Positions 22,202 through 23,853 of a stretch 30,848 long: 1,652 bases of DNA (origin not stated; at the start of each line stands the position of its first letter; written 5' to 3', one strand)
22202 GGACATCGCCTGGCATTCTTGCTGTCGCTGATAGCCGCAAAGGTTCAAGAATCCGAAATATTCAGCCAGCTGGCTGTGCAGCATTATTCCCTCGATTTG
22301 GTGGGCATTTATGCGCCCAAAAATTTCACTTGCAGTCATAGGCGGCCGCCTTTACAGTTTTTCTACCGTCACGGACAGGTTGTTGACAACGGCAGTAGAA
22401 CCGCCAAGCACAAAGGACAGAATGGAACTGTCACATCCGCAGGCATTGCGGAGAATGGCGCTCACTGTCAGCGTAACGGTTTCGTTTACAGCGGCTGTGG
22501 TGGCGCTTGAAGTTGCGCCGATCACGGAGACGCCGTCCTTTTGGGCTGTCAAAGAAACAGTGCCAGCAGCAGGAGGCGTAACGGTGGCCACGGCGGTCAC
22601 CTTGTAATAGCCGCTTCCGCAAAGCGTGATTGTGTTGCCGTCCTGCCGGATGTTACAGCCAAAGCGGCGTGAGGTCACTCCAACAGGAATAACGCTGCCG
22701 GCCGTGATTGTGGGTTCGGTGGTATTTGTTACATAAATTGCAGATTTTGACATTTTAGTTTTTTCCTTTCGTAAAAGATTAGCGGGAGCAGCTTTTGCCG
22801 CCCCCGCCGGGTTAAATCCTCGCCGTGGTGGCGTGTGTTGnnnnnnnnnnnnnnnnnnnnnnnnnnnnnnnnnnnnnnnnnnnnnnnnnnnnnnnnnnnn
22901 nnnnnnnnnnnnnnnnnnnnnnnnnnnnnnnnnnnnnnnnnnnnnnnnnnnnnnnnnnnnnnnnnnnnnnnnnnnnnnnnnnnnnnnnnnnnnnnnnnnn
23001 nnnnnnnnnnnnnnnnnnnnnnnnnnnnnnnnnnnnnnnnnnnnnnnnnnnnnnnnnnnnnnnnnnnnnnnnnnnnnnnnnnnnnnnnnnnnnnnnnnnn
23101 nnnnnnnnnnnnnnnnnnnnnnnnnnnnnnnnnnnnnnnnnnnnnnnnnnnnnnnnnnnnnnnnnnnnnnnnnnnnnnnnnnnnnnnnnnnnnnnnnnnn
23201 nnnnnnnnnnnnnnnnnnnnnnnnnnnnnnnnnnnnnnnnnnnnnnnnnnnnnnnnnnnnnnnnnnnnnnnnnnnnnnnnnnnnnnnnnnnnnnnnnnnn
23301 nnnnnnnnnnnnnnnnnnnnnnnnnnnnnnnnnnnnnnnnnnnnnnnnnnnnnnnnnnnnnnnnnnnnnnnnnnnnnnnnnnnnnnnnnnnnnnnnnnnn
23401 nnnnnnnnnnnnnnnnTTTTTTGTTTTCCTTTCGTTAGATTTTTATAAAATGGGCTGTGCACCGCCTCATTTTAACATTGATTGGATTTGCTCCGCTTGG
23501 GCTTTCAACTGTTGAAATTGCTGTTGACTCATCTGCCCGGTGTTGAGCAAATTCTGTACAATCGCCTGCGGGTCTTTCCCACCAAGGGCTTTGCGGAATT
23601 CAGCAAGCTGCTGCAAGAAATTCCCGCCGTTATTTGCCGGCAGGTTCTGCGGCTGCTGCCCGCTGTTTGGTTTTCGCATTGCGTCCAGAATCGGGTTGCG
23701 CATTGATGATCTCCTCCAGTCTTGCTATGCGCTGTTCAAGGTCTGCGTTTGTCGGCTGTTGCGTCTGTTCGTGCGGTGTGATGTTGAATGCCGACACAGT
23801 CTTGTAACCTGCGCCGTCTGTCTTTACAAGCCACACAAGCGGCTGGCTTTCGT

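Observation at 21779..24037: Self-contained five-gene minus-strand operon with no standard phage function, possibly a spore-surface or envelope cassette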

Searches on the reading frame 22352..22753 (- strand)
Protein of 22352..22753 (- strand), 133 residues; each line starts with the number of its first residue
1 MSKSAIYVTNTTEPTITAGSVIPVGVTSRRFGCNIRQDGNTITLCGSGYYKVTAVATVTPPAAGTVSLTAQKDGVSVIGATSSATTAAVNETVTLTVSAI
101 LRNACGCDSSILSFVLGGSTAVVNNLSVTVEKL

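Call 6: search_protein_families(library=pfam, proteins=[window:22352-22753:-], max_evalue=1)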
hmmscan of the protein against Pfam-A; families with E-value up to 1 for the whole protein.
window:22352-22753:- (133 aa): 1 family
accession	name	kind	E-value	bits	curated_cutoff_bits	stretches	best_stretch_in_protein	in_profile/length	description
PF18573.7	BclA_C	-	0.00081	19.7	38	1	7-129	2-123/128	BclA C-terminal domain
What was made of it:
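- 22352..22753 (-): Gene D, 133 aa, a stand-alone BclA-CTD/BxpB/C1q/TNF-like jelly roll. Pfam BclA_C E 8e-4, full length but below the cutoff (call 6).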

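Call 7: search_protein_families(library=phrogs, proteins=[window:22352-22753:-], max_evalue=1)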
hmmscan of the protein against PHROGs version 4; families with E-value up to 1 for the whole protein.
window:22352-22753:- (133 aa): 1 family
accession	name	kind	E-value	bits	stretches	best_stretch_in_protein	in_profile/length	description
phrog_20016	-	unknown function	0.00047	20.8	1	9-132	5-139/141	-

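Call 10: search_protein_families(library=ncbifam, proteins=[window:22352-22753:-], max_evalue=1)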
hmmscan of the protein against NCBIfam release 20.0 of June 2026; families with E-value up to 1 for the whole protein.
window:22352-22753:- (133 aa): 0 families

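Call 17: search_solved_structures(query=window:22352-22753:-, max_evalue=10, show_alignments=1)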
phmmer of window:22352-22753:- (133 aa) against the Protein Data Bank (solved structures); distinct sequences matched with E-value up to 10: 2.
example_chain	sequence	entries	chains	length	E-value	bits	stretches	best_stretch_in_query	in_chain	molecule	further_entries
3tyj_A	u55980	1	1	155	0.00042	23.8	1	20-131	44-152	BclA protein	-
5oj2_A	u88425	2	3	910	0.68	13.5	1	43-109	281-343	MAM domain-containing glycosylphosphatidylinositol anchor protein 1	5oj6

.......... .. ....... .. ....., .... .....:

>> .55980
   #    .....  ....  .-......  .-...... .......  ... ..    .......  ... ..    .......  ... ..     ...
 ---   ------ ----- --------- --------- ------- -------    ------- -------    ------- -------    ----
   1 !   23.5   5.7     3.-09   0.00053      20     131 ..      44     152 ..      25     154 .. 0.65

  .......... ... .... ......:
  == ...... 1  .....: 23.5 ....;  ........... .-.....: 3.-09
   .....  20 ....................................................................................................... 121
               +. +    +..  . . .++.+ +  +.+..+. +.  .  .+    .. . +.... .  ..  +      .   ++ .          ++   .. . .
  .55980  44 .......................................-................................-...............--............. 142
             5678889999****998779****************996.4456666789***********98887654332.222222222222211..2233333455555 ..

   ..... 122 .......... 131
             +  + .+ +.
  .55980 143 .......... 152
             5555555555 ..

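Call 22: search_solved_structures(query=A1, max_evalue=10, show_alignments=2)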
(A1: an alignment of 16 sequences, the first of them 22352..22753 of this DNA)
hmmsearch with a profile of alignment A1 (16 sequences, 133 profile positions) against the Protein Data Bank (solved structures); distinct sequences matched with E-value up to 10: 16.
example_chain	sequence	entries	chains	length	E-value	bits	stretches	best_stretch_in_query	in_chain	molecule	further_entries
3twi_A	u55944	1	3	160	0.0002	24.6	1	17-108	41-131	BclA protein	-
2z5w_A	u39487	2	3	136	0.00063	23.1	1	17-102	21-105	BclA protein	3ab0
2r6q_A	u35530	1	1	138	0.00065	23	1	17-102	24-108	BclA protein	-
3tyj_A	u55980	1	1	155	0.00075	22.8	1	17-102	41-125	BclA protein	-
1wck_A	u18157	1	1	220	0.0016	21.7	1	18-102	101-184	BCLA PROTEIN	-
4u3m_Q3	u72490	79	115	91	0.0023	21.2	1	21-93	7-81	60S ribosomal protein L43-A | 60S ribosomal protein L43 | 60S ribosomal protein L43-B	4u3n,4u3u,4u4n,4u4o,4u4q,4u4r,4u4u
3j6x_83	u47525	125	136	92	0.0024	21.2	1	21-93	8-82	60S ribosomal protein L43 | 60S ribosomal protein L43-A | 60S ribosomal protein rpL43 (L37ae)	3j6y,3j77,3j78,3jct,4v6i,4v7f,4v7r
6woo_p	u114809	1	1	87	0.0036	20.6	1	21-92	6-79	eL43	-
7pzy_AQ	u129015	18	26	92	0.02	18.2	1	21-93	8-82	Ribosomal 60S subunit protein L43A | 60S ribosomal protein L43-A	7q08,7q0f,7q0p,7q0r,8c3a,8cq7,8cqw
4v7h_B9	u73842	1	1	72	0.029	17.7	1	27-89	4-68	60S ribosomal protein L43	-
8eug_K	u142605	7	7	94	0.11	15.8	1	20-93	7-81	60S ribosomal protein L43-A | Large ribosomal subunit protein eL43A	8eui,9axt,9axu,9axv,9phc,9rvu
9ly5_A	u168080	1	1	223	0.11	15.8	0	58-101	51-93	antibody 20G5 Fab heavy chain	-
9ly6_B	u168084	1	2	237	0.14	15.5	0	58-101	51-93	antibody 20G5 Fab heavy chain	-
9yok_D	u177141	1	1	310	0.85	12.9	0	43-67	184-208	Fab-14 heavy chain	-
7kqy_A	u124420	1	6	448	4.2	10.7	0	43-67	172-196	Heavy-Chain only Human Antibodies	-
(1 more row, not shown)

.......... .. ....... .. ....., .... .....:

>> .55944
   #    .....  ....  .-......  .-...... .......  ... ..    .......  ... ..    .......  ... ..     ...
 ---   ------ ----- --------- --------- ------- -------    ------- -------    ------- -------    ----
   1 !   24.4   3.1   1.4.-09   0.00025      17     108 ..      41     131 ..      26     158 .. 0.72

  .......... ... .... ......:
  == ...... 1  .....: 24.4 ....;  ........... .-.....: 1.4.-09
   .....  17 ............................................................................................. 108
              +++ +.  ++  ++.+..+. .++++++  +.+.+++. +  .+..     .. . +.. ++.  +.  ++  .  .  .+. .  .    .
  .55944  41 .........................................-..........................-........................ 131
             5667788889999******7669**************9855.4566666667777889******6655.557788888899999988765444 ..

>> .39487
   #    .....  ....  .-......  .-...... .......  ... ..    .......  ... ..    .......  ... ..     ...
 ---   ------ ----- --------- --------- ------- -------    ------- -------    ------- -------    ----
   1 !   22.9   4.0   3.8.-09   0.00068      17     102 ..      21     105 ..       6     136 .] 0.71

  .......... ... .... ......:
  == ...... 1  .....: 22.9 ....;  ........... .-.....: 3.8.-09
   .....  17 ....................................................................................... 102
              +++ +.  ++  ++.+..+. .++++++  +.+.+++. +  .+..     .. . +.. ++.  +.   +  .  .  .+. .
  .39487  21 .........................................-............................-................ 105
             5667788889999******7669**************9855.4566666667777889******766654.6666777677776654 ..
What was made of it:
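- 22352..22753 (-): PDB sequence hits to BclA, E 2e-4 to 1.6e-3 (calls 17, 22).
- Closest known: BclA C-terminal domain and the stand-alone exosporium proteins BxpB/ExsFA. Same: It also has weak but consistent sequence similarity to BclA (calls 6, 17, 22).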

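Call 75: find_homologous_proteins(query=A1, max_evalue=0.001)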
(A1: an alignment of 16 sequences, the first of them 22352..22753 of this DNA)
Query A1 (16 sequences) (133 aa, profile of the alignment): 644 proteins with E <= 0.001 among 8000 candidates; the best 120 are listed.
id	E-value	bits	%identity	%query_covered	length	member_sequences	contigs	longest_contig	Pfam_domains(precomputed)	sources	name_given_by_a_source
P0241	2.3e-58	214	71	100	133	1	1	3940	-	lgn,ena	-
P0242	2.5e-58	214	70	100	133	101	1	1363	-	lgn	-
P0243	3.3e-58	213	71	100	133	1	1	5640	-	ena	-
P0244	3.6e-58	213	71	100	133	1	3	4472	-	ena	-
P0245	4.1e-58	213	70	100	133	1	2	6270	-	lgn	-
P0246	4.4e-58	213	70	100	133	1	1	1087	-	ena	-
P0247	5.2e-58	213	70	100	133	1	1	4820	-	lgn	-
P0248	5.7e-58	213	67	100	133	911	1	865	-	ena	-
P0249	6.1e-58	213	71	100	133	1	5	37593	-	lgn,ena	-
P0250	6.2e-58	212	71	100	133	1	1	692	-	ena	-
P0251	6.4e-58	212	70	100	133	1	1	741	-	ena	-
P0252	8.5e-58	212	71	100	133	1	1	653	-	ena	-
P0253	9.5e-58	212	70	100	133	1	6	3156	-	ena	-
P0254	1.0e-57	212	71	100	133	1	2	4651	-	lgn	-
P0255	1.1e-57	212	71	100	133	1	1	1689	-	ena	-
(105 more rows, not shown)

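Call 85: predict_structure(alignment_id=A6)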
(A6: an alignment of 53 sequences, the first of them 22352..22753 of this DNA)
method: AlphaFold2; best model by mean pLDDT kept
length: 133 residues; sequences in the alignment: 53
mean_pLDDT: 93.0   pTM: 0.85
mean pLDDT of the five models: 93.0, 92.9, 91.6, 90.2, 88.2
residues with pLDDT >= 90: 111; 70-90: 17; 50-70: 5; < 50: 0
segments of 3 or more residues with pLDDT < 50: none
pLDDT, mean of each block of 10 residues (from residue 1): 85 96 94 91 92 97 96 94 92 96 82 96 97 93
secondary structure, 60 per line:
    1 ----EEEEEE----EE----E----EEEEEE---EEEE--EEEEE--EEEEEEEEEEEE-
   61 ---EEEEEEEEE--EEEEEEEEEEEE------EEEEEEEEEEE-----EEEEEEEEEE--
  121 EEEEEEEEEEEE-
elements in order: E5-10 E26-31 E35-38 E41-45 E48-59 E64-72 E75-86 E93-103 E109-118 E121-132
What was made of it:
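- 22352..22753 (-): AF2 pLDDT 93, pTM 0.85 (call 85).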

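Call 89: fold_search(model_id=the predicted structure, library=pdb)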
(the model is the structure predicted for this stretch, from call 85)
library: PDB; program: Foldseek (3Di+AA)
matches with E <= 10: 1557; with E <= 0.001: 302
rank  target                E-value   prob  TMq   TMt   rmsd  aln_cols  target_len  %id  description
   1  3twi_A                1.2e-10  1.00  0.77  0.75   3.0       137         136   22  Variable Lymphocyte Receptor Recognition of the Immunodominant Glycoprotein of Bacillus anthracis Spores (released 2012-03-14)
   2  3tyj                  2.1e-10  1.00  0.76  0.74   3.1       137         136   23  Bacillus collagen-like protein of anthracis P159S mutant (released 2012-03-14)
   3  1wck                  8.8e-10  1.00  0.76  0.74   3.1       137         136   22  Crystal structure of the C-terminal domain of BclA, the major antigen of the exosporium of the Bacillus anthracis spore. (released 2005-10-25)
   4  9h38_R                1.2e-09  1.00  0.80  0.75   2.7       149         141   15  C-terminal domain of the F-ENA tip fibrillum F-BclA from Bacillus thuringiensis (released 2025-03-12)
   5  2z5w                  2.0e-09  1.00  0.77  0.75   3.0       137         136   22  tBclA, a recombinant spore surface protein from Bacillus anthracis (released 2008-04-22)
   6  2r6q                  2.9e-09  1.00  0.77  0.75   3.0       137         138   22  Crystal Structure of BclA-island Construct (released 2009-03-10)
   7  9h38_K                2.9e-09  1.00  0.77  0.74   3.2       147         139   14  C-terminal domain of the F-ENA tip fibrillum F-BclA from Bacillus thuringiensis (released 2025-03-12)
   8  9h38_L                3.1e-09  1.00  0.79  0.75   2.5       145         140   14  C-terminal domain of the F-ENA tip fibrillum F-BclA from Bacillus thuringiensis (released 2025-03-12)
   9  8d02                  3.8e-09  1.00  0.82  0.75   3.1       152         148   10  Crystal Structure of Bacillus anthracis BxpB (released 2023-05-24)
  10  7r5i_C                1.0e-08  1.00  0.73  0.66   4.6       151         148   12  High resolution Crystal structure of ExsFA, a Bacillus cereus spore exosporium protein (released 2023-08-23)
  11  9h38_A                1.4e-08  1.00  0.77  0.74   3.3       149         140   14  C-terminal domain of the F-ENA tip fibrillum F-BclA from Bacillus thuringiensis (released 2025-03-12)
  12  9h3d_D                1.9e-08  1.00  0.77  0.70   5.2       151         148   10  F-ENA exosporium anchoring complex between ExsF and a peptide derived from the N-terminus of F-Anchor (released 2025-03-12)
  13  9h3d_E                2.2e-08  1.00  0.77  0.70   3.7       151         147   12  F-ENA exosporium anchoring complex between ExsF and a peptide derived from the N-terminus of F-Anchor (released 2025-03-12)
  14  6fxn_A                2.8e-08  1.00  0.75  0.70   4.3       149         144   15  Crystal structure of human BAFF in complex with Fab fragment of anti-BAFF antibody belimumab (released 2018-04-04)
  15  7r5i_A                3.0e-08  1.00  0.78  0.74   3.3       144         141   10  High resolution Crystal structure of ExsFA, a Bacillus cereus spore exosporium protein (released 2023-08-23)
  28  1yq5_A                6.3e-07  1.00  0.65  0.60   4.3       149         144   20  PRD1 vertex protein P5 (released 2005-04-26)
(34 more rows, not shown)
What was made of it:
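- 22352..22753 (-): Foldseek: BclA CTD E 1.2e-10, TM 0.77; then F-BclA, BxpB and ExsFA, then TNF, C1q and PRD1 P5 (call 89).
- On BclA_C (PF18573) / C1q-TNF-like jelly roll (protein D): Foldseek against 3twi, 3tyj and 1wck gives E 1e-10 to 9e-10, TM 0.76-0.77 and rmsd about 3 A. BxpB gives TM 0.82 (call 89).
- Closest known: BclA C-terminal domain and the stand-alone exosporium proteins BxpB/ExsFA. Same: D has the same jelly-roll fold (Foldseek E 1e-10 to 1e-8, TM 0.73-0.82, call 89).
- Closest known: Viral fibres built from an N-terminal anchor, a shaft and a TNF-like knob. Same: D supplies the knob fold, and PRD1 P5 is among its matches (call 89).
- D fold: calls 85, 89. The closest solved structures to D are all Bacillus spore-surface proteins: BclA, F-BclA and the stand-alone BxpB/ExsFA (call 89).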

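Call 92: search_protein_families(library=padloc, proteins=[window:22352-22753:-], max_evalue=0.1)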
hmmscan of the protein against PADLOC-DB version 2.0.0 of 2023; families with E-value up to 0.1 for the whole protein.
window:22352-22753:- (133 aa): 0 families

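Call 93: fold_search(model_id=the predicted structure, library=viral)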
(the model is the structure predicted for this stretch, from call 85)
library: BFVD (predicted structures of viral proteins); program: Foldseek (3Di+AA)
matches with E <= 10: 1937; with E <= 0.001: 642
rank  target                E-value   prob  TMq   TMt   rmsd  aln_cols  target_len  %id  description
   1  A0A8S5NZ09            7.3e-15  1.00  0.92  0.86   1.5       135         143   27  Uncharacterized protein [Siphoviridae sp. ctiMP24]
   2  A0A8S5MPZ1            1.6e-14  1.00  0.90  0.92   1.2       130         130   32  Uncharacterized protein [Podoviridae sp. ctoqT5]
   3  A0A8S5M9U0            2.3e-14  1.00  0.94  0.91   1.3       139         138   29  Uncharacterized protein [Siphoviridae sp. ctv4j104]
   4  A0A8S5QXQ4            2.3e-14  1.00  0.85  0.74   3.0       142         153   24  Uncharacterized protein [Siphoviridae sp. ct9lR64]
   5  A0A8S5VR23            2.1e-13  1.00  0.87  0.86   2.0       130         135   24  (no name in the UniProt tables at hand)
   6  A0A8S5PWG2            2.9e-13  1.00  0.90  0.88   2.0       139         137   24  Uncharacterized protein [Myoviridae sp. ctWiL39]
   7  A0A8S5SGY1            3.9e-13  1.00  0.91  0.84   1.6       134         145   25  BclA protein [Siphoviridae sp. ctzyE57]
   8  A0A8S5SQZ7            6.9e-13  1.00  0.84  0.76   2.7       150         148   29  Uncharacterized protein [Phage sp. ctPjm15]
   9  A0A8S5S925            1.3e-12  1.00  0.88  0.83   2.3       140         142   24  BclA protein [Phage sp. ctGns7]
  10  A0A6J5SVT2            6.5e-11  1.00  0.77  0.40   3.1       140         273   18  Uncharacterized protein [uncultured Caudovirales phage]
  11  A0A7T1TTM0            7.9e-11  1.00  0.76  0.57   3.1       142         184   18  Uncharacterized protein [Vibrio phage vB_VpP_DE17]
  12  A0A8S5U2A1            1.8e-10  1.00  0.87  0.85   1.8       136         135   23  Uncharacterized protein [Siphoviridae sp. ctqzz19]
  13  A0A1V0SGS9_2          2.0e-10  1.00  0.86  0.15   2.0       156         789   12  Collagen triple helix repeat containing protein [Hokovirus HKV1]
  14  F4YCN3                2.2e-10  1.00  0.85  0.32   2.3       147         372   14  (no name in the UniProt tables at hand)
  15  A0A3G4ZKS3            3.0e-10  1.00  0.85  0.83   1.8       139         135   14  Uncharacterized protein [Terrestrivirus sp.]
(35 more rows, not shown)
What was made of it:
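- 22352..22753 (-): BFVD top hits are stand-alone 130-150-aa gut-phage proteins (call 93).
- The fold of D equals the knobs of collagen-like or tail-fibre proteins and PRD1 P5 (calls 89, 93).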

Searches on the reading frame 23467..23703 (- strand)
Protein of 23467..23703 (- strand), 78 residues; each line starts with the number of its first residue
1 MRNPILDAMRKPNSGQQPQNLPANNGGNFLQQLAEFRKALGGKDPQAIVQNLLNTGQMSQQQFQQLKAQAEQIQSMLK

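Call 6: search_protein_families(library=pfam, proteins=[window:23467-23703:-], max_evalue=1)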
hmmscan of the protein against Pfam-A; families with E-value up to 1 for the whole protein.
window:23467-23703:- (78 aa): 1 family
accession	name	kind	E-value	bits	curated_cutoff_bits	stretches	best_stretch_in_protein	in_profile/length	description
PF25317.1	SAM_SMF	-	0.11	13.2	27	1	39-75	15-51/65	SMF/DprA SAM domain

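Call 7: search_protein_families(library=phrogs, proteins=[window:23467-23703:-], max_evalue=1)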
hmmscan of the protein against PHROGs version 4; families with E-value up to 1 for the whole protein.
window:23467-23703:- (78 aa): 2 families
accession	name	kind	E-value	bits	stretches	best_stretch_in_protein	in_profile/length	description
phrog_22984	-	unknown function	1.3e-14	55.4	1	1-78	1-66/74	-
phrog_21378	-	unknown function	0.21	12.5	1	47-74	20-46/68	-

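Call 10: search_protein_families(library=ncbifam, proteins=[window:23467-23703:-], max_evalue=1)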
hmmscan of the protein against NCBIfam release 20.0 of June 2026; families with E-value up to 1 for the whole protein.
window:23467-23703:- (78 aa): 0 families

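Call 92: search_protein_families(library=padloc, proteins=[window:23467-23703:-], max_evalue=0.1)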
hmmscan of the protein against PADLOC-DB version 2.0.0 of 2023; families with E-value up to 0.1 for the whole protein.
window:23467-23703:- (78 aa): 0 families
